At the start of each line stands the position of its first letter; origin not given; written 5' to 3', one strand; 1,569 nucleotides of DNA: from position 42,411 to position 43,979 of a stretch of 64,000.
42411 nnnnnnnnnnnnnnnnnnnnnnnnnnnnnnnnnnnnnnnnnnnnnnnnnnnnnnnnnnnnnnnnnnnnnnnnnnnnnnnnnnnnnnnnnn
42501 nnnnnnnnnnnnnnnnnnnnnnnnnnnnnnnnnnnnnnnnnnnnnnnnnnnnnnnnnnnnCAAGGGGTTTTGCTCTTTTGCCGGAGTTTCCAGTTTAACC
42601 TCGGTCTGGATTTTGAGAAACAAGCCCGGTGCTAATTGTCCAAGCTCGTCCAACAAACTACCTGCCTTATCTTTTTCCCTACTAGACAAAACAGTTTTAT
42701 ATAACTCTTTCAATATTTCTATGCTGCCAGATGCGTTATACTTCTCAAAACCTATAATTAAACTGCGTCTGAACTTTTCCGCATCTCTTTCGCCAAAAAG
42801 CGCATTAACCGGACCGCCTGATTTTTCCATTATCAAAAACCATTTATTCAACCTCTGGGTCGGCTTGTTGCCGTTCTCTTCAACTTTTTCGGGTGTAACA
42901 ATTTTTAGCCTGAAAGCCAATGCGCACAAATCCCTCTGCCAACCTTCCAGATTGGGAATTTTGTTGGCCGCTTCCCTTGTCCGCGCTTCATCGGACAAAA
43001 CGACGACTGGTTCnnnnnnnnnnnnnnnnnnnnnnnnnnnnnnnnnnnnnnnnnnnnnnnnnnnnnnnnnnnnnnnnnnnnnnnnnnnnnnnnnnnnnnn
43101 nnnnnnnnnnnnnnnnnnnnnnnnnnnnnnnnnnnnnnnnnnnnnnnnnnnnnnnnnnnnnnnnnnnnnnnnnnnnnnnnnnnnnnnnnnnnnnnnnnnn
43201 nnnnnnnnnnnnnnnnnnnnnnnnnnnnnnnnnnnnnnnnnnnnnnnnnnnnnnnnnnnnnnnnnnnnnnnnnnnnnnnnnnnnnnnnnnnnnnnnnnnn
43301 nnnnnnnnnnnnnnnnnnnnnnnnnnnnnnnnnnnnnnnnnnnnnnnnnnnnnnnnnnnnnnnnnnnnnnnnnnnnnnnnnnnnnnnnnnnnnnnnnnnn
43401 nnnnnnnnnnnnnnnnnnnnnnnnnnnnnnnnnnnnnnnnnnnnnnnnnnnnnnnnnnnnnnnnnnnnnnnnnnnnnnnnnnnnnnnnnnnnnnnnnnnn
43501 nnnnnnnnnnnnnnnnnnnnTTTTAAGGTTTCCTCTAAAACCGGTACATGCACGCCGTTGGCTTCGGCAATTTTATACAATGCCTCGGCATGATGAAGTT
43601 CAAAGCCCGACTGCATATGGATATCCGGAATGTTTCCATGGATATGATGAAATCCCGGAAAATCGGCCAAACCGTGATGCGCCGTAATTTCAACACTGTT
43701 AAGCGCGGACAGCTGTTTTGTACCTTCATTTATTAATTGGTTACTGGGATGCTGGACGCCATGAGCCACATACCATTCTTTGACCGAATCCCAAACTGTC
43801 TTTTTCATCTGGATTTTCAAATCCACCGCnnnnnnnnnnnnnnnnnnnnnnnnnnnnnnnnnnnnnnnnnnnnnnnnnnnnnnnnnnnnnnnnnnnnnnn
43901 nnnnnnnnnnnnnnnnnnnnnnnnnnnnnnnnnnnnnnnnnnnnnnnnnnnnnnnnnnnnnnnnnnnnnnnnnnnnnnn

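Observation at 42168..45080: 970-aa protein combining glycine-zipper helices, a His-rich block and a 17-Gly linker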

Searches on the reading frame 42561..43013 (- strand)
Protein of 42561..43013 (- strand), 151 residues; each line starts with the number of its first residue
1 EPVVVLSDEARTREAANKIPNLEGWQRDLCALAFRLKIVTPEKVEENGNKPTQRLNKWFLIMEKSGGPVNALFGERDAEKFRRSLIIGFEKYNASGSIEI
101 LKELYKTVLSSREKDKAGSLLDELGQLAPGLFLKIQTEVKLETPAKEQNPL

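Call 97: search_solved_structures(query=A7, max_evalue=10)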
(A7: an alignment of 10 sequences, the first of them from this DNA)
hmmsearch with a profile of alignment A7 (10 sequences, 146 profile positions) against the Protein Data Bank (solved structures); distinct sequences matched with E-value up to 10: 22.
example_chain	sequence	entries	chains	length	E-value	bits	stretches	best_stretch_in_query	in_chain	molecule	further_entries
9cte_A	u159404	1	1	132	0.018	18.4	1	88-127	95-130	De novo protein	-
6r2m_A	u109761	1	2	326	0.021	18.2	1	82-143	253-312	Glycoside transferase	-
2pmz_F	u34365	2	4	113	0.028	17.9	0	80-124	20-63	DNA-directed RNA polymerase subunit F | DNA-directed RNA polymerase, subunit F (RpoF)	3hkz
2lse_A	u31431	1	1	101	0.079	16.4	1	62-131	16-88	Four Helix Bundle Protein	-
4kbm_B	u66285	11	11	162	0.15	15.5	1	66-124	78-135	RNA polymerase-binding transcription factor CarD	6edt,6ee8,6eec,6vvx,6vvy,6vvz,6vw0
3kdq_A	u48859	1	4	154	0.15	15.5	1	77-132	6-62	uncharacterized conserved protein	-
9m98_M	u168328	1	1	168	0.16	15.4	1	66-124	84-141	RNA polymerase-binding transcription factor CarD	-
4ilu_A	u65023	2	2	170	0.16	15.4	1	66-124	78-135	RNA polymerase-binding transcription factor CarD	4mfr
9m9d_M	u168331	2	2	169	0.16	15.4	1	66-124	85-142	RNA polymerase-binding transcription factor CarD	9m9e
2f66_B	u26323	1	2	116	0.19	15.2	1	74-138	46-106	Vacuolar protein sorting-associated protein VPS28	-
2f6m_B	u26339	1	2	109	0.2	15.1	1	74-138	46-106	Vacuolar protein sorting-associated protein VPS28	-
5vfa_A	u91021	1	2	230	0.21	15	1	52-113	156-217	Response regulator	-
5u8k_A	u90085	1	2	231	0.21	15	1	52-113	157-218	Response regulator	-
5u8m_A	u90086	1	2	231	0.22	15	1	52-113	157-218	Response regulator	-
2p22_B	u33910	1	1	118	0.24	14.8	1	74-138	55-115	Vacuolar protein sorting-associated protein 28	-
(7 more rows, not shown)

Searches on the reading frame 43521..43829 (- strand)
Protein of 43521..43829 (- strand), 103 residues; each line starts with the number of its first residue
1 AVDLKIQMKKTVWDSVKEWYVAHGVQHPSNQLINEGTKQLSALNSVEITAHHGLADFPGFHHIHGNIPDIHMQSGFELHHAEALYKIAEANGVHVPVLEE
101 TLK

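Call 32: find_homologous_proteins(query=A2, max_evalue=0.001)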
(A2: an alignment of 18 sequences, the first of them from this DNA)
Query A2 (18 sequences): 524 candidates shared short words with the query, none scored E <= 0.001.

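Call 49: search_solved_structures(query=A2, max_evalue=10, show_alignments=2)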
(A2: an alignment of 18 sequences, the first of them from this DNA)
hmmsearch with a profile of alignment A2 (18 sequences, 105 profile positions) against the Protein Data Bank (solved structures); distinct sequences matched with E-value up to 10: 10.
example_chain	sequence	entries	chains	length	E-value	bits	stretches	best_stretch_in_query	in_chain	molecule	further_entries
5cwp_A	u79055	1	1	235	0.0084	19.7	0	26-44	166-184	Designed helical repeat protein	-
6xss_A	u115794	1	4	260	0.014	18.9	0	26-54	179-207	C4_nat_HFuse-7900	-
6brl_A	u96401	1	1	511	0.15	15.7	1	18-87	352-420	Glutamate tRNA ligase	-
6b1z_A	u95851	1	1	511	0.15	15.7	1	18-87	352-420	Glutamate--tRNA ligase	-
8f6r_A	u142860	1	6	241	0.26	14.9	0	13-53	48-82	De novo designed oligomeric protein C6-79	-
7udk_A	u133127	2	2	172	1.1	12.8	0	20-77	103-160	Designed helical repeat protein (DHR) RPB_LRP2_R4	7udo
8axk_M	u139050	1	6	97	1.2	12.8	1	40-81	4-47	Protein MxiI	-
9hlz_b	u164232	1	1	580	1.9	12.1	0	56-94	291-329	ATPase expression protein 2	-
6t7x_A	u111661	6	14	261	2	12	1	30-94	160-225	DNA polymerase sliding clamp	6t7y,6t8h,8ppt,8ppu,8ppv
6nyk_A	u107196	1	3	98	9.5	9.9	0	26-48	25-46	Design construct XAX_GGDQ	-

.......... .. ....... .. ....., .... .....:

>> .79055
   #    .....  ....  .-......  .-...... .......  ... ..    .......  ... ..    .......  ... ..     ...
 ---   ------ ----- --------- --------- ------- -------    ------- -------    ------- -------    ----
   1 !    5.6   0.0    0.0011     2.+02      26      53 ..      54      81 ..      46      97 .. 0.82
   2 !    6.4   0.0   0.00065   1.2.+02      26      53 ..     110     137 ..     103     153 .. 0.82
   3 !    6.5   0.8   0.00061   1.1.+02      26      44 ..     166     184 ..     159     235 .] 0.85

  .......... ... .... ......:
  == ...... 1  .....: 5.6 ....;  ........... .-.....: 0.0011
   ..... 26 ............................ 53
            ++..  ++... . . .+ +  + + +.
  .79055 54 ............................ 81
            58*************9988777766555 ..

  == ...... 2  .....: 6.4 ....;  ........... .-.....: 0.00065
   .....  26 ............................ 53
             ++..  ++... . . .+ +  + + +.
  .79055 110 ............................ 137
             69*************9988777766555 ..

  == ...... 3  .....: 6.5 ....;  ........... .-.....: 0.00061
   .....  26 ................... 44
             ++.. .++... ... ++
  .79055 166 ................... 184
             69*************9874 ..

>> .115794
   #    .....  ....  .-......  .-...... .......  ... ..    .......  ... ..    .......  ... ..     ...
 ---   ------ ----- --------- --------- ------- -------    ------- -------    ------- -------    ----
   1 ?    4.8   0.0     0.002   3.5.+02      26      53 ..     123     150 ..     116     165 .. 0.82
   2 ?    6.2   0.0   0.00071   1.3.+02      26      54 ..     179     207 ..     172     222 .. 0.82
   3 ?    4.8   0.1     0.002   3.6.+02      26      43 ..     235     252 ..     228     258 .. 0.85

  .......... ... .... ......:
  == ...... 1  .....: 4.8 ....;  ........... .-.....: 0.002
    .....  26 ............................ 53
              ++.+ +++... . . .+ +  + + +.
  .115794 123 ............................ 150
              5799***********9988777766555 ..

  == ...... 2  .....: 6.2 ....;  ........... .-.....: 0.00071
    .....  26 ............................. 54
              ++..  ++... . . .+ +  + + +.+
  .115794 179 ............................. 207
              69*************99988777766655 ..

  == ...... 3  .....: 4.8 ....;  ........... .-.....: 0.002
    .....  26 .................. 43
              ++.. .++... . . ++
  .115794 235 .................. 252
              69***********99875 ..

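Call 61: predict_structure(alignment_id=A2)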
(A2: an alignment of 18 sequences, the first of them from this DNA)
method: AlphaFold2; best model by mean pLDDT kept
length: 103 residues; sequences in the alignment: 18
mean_pLDDT: 79.0   pTM: 0.74
mean pLDDT of the five models: 79.0, 78.7, 77.8, 77.5, 76.9
residues with pLDDT >= 90: 37; 70-90: 39; 50-70: 22; < 50: 5
segments of 3 or more residues with pLDDT < 50: 100-103
pLDDT, mean of each block of 10 residues (from residue 1): 79 92 91 91 82 54 64 83 90 73 42
secondary structure, 60 per line:
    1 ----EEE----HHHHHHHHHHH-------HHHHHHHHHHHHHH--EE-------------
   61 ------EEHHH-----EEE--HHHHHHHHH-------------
elements in order: E5-7 H12-22 H30-43 E77-79 H82-90

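Call 64: fold_search(model_id=the predicted structure, library=pdb)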
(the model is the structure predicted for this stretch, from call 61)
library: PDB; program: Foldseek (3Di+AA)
matches with E <= 10: 15; with E <= 0.001: 0
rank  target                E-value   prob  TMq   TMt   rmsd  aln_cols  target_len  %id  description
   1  6ris_B                3.0e+00  0.02  0.19  0.09  14.4       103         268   16  The Kb42S variant of the molybdenum storage protein (released 2019-12-18)
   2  6rke_A                4.7e+00  0.02  0.20  0.08  14.8       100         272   15  Molybdenum storage protein - P212121, ADP, molybdate (released 2019-12-18)
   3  9gbk_V                6.5e+00  0.04  0.26  0.15   8.6        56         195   21  Blm10-20S proteasome complex from pre1-1 (released 2024-09-11)
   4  9mps_D                7.9e+00  0.04  0.29  0.25   9.2        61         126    8  Cryo-EM structure of VCPIP1 VCPID bound to VCP D2 domain dimer (with extra D2 domain) (released 2025-10-15)
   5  9mpr_I                8.5e+00  0.06  0.29  0.42   2.9        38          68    8  Cryo-EM structure of three VCPIP1 VCPIDs bound to VCP (released 2025-10-15)
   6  9dil_C                8.5e+00  0.04  0.28  0.27   9.0        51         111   14  Cryo-EM structure of VCP/p97 in complex with VCPIP1 (VCIP135) (released 2025-03-26)
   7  3lys_B                8.5e+00  0.02  0.20  0.20   4.4        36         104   14  Crystal Structure of the N-terminal domain of the Prophage pi2 protein 01 (integrase) from Lactococcus lactis, Northea (released 2010-03-16)
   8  7obr_u                8.5e+00  0.02  0.20  0.12   5.3        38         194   18  RNC-SRP early complex (released 2021-07-21)
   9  3lys_D                9.1e+00  0.02  0.20  0.20   4.5        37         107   14  Crystal Structure of the N-terminal domain of the Prophage pi2 protein 01 (integrase) from Lactococcus lactis, Northea (released 2010-03-16)
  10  4af1                  9.7e+00  0.03  0.19  0.06   4.4        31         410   13  Archeal Release Factor aRF1 (released 2013-03-20)
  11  6pvi                  9.7e+00  0.01  0.31  0.10  10.1       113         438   14  Crystal structure of PhqK in complex with paraherquamide L (released 2020-01-22)
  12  4l5n_A                9.7e+00  0.01  0.21  0.12  11.3        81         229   14  Crystallographic Structure of HHV-1 Uracil-DNA Glycosylase complexed with the Bacillus phage PZA inhibitor protein p56 (released 2013-08-07)
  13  2ogx_A                9.7e+00  0.01  0.21  0.10  14.7       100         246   16  The crystal structure of the molybdenum storage protein from Azotobacter vinelandii loaded with polyoxotungstates (WSt (released 2007-04-24)
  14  6rj4_B                9.7e+00  0.01  0.18  0.09  14.2        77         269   16  Molybdenum storage protein - P6422, ADP (released 2019-12-18)
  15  7zse_B                9.7e+00  0.01  0.18  0.08  14.7       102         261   15  Molybdenum storage protein in complex with polyoxotungstates in the in-vitro state (released 2022-08-03)
